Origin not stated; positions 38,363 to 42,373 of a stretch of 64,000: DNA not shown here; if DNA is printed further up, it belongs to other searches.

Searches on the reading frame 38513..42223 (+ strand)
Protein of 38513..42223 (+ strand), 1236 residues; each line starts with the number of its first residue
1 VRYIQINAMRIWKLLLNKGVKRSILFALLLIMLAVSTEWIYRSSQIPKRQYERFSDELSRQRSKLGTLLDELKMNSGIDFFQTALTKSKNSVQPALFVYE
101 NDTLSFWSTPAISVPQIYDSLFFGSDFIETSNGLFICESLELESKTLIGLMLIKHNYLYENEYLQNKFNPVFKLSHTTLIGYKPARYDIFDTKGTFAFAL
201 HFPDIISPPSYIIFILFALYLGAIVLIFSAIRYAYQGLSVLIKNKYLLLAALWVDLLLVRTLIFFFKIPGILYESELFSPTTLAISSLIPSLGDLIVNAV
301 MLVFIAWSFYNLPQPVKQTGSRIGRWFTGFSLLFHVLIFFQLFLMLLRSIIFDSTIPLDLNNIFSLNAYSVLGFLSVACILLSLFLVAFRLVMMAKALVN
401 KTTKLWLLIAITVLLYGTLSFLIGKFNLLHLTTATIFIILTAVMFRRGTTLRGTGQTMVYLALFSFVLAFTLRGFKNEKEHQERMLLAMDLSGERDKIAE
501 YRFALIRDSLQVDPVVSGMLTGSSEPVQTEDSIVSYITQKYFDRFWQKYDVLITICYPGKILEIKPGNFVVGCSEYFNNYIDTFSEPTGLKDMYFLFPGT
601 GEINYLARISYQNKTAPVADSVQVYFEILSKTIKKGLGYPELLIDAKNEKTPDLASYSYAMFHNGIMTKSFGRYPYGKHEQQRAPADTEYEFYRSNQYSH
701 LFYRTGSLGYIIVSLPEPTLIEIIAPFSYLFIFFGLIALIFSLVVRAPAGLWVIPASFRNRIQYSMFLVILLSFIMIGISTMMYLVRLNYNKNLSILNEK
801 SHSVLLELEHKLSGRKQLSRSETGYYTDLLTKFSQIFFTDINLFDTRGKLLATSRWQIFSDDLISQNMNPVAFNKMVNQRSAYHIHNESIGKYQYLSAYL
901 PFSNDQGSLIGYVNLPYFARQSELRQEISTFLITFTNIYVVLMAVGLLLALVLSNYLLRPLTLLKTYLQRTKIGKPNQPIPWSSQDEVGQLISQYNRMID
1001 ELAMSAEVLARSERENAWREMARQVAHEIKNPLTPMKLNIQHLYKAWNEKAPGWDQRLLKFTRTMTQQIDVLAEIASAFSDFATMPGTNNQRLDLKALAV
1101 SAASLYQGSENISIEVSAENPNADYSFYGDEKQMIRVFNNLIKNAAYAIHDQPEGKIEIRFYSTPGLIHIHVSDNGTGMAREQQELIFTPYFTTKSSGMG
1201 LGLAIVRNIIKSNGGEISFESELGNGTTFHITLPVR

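Call 7: search_protein_families(library=pfam, proteins=[window:38513-42223:+])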
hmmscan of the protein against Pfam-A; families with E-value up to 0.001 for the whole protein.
window:38513-42223:+ (1236 aa): 4 families
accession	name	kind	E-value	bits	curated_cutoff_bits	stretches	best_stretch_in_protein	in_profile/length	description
PF02518.31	HATPase_c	-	2.5e-24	86.3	26.4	1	1129-1235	1-109/111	Histidine kinase-, DNA gyrase B-, and HSP90-like ATPase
PF00512.31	HisKA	-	3e-06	27.6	26.9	1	1018-1084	2-62/66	His Kinase A (phospho-acceptor) domain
PF14501.12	HATPase_c_5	-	1.2e-05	25.6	22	1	1133-1222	5-91/102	GHKL domain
PF13581.12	HATPase_c_2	-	0.00019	21.9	27.4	1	1146-1211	45-110/127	Histidine kinase-like ATPase domain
